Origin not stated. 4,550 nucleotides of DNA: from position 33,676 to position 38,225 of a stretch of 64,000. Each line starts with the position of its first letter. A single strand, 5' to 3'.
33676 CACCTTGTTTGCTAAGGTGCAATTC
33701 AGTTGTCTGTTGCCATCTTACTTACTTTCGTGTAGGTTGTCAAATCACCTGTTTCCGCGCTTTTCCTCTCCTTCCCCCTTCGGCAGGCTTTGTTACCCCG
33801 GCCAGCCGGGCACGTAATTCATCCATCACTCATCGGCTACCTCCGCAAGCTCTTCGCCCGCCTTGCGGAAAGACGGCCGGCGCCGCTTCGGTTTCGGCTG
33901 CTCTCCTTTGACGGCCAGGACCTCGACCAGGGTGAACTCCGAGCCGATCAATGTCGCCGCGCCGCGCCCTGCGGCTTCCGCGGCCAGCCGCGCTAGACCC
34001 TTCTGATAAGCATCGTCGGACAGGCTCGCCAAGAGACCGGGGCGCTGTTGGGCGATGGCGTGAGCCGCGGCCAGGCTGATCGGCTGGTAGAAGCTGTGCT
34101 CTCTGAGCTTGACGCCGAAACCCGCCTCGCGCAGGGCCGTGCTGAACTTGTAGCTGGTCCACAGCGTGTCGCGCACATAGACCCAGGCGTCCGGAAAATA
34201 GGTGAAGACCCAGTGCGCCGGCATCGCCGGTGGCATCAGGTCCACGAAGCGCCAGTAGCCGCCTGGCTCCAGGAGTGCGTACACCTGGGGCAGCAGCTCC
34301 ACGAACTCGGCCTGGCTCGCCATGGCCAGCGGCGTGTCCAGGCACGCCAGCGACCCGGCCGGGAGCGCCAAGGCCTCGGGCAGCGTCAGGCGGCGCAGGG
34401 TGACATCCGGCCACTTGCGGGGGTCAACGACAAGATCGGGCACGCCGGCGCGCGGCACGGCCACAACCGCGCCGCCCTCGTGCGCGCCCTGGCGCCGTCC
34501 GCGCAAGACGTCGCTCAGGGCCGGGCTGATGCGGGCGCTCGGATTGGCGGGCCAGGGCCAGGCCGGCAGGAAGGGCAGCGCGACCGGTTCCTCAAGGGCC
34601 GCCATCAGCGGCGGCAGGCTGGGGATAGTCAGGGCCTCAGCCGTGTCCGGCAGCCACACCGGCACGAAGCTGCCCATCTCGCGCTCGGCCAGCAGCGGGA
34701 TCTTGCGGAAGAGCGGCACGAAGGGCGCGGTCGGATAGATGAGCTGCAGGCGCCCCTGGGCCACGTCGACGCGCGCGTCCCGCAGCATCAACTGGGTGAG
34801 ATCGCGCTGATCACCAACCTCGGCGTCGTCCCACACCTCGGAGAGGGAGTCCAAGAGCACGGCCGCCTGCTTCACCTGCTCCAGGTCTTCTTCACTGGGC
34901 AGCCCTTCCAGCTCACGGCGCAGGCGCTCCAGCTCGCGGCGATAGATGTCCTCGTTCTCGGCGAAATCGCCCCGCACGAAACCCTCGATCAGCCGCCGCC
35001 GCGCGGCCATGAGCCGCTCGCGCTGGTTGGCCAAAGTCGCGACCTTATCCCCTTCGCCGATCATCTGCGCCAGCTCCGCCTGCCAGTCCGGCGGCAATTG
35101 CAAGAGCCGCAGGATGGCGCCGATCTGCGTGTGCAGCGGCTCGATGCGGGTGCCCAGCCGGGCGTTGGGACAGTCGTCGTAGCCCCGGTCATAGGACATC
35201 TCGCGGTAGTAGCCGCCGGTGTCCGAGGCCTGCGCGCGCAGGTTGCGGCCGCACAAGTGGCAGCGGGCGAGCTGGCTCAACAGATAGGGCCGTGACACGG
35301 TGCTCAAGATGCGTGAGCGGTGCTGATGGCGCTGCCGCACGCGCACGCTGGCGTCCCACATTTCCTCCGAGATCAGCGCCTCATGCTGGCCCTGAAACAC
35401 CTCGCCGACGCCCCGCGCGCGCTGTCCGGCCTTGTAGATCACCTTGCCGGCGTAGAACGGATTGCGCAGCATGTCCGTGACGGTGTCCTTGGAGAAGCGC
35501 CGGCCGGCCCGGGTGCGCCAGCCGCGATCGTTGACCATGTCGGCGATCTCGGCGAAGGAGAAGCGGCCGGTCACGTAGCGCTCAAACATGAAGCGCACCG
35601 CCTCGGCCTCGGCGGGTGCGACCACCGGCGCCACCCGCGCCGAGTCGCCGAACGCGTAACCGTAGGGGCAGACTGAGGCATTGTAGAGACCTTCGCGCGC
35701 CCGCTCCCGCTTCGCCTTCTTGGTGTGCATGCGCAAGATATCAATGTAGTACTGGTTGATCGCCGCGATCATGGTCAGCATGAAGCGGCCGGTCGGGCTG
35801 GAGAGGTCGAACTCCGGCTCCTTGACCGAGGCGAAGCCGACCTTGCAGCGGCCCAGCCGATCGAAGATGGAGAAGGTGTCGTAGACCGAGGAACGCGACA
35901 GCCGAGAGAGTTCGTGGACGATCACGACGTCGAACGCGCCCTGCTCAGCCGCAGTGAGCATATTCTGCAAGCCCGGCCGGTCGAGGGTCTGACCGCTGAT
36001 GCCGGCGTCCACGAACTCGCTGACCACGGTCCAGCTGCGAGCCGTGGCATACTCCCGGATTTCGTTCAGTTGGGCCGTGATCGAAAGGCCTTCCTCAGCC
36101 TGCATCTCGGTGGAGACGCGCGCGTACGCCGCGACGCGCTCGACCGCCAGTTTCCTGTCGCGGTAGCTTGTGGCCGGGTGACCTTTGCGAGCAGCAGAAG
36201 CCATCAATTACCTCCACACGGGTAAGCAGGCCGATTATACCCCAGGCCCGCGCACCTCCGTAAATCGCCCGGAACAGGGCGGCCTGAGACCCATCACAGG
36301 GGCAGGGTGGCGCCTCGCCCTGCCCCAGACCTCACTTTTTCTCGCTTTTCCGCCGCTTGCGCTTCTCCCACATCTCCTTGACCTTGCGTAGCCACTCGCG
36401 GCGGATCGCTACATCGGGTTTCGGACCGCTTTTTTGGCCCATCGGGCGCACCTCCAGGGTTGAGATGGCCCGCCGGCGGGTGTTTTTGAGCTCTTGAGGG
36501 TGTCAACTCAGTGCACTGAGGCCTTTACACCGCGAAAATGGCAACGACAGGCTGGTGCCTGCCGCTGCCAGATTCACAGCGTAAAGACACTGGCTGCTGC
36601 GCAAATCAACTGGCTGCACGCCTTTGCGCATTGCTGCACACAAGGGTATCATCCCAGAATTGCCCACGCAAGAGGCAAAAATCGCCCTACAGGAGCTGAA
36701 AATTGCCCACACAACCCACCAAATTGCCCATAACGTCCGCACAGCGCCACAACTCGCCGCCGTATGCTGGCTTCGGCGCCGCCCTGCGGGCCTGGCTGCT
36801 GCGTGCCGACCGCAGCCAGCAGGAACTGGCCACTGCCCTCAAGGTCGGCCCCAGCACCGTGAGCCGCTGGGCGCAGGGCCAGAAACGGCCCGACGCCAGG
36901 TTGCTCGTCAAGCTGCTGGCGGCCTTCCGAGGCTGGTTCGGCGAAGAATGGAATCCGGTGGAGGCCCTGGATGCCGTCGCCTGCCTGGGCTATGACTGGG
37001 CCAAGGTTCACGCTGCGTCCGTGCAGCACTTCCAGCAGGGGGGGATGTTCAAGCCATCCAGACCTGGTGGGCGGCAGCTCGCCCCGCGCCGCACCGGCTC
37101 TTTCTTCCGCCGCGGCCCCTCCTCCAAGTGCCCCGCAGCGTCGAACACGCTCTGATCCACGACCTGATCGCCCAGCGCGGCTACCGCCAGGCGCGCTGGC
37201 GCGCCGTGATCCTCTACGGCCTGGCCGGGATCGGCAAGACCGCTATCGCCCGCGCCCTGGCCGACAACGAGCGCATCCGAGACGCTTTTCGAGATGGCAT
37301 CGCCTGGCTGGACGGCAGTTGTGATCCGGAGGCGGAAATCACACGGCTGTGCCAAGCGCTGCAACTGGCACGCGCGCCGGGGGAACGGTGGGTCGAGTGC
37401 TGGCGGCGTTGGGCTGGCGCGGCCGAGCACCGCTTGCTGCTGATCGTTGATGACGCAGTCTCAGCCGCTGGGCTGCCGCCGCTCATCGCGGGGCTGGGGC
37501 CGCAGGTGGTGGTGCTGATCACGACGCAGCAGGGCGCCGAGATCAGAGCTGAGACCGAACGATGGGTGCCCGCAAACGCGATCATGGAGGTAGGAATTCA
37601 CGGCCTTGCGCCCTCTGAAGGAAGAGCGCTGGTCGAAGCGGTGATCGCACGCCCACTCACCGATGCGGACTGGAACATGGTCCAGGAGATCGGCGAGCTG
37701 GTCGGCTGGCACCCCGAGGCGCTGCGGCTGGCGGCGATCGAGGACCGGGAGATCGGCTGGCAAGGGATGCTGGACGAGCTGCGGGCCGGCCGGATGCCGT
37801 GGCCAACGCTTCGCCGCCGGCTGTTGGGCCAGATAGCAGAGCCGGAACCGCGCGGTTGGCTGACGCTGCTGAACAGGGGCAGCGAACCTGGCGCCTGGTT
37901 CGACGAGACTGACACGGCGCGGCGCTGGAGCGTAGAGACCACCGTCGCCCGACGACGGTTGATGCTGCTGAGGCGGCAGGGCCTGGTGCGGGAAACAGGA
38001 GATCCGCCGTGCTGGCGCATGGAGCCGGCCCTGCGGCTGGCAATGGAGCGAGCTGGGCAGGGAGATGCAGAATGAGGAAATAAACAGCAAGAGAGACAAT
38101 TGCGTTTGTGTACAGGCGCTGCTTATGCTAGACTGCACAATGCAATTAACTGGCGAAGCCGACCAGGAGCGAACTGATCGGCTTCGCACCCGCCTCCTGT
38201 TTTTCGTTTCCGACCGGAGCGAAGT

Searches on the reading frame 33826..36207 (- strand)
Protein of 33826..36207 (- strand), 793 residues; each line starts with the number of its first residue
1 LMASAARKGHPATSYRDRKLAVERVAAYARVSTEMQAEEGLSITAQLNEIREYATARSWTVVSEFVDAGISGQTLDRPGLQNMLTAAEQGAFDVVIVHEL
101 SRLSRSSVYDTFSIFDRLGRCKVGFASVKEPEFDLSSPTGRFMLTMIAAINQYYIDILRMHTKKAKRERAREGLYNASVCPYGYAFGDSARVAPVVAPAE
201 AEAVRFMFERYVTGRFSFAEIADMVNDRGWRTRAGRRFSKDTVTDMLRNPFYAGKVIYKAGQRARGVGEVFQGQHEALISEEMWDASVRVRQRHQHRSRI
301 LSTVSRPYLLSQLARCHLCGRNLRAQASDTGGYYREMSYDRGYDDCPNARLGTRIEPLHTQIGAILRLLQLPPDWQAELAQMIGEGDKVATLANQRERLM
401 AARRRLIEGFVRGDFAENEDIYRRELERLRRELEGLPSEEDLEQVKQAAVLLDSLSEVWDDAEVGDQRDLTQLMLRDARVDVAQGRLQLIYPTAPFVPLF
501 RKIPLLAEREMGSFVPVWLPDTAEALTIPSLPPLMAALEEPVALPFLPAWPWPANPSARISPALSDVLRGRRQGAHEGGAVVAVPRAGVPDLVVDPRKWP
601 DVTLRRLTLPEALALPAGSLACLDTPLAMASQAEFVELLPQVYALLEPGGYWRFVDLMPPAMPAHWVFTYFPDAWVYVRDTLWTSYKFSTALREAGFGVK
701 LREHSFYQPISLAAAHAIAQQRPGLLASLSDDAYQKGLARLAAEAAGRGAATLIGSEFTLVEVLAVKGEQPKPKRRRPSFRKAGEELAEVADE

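Call 9: search_protein_families(library=pfam, proteins=[window:33826-36207:-], max_evalue=0.001)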
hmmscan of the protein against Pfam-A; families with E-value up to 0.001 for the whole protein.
window:33826-36207:- (793 aa): 2 families
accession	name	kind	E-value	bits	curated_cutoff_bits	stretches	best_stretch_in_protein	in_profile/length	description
PF00239.26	Resolvase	-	1.2e-37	129.6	23.3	1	25-173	1-143/145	Resolvase, N terminal domain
PF07508.19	Recombinase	-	2.6e-19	69.8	21.1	1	198-286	1-94/102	Recombinase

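Call 64: search_protein_families(library=padloc, proteins=[window:33826-36207:-], max_evalue=0.00001)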
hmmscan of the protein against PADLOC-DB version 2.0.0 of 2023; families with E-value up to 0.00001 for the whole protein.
window:33826-36207:- (793 aa): 0 families

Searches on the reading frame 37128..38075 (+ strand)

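Call 9: search_protein_families(library=pfam, proteins=[window:37128-38075:+], max_evalue=0.001)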
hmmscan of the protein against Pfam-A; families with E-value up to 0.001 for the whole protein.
window:37128-38075:+ (315 aa): 2 families
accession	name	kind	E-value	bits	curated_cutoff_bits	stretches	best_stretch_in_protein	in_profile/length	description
PF13191.12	AAA_16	-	6.9e-07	30.4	32.6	1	19-81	19-79/167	AAA ATPase domain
PF13401.12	AAA_22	-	0.00019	22.2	27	1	26-110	7-93/130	AAA domain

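Call 64: search_protein_families(library=padloc, proteins=[window:37128-38075:+], max_evalue=0.00001)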
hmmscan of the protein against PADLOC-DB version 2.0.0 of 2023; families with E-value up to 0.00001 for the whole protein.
window:37128-38075:+ (315 aa): 0 families
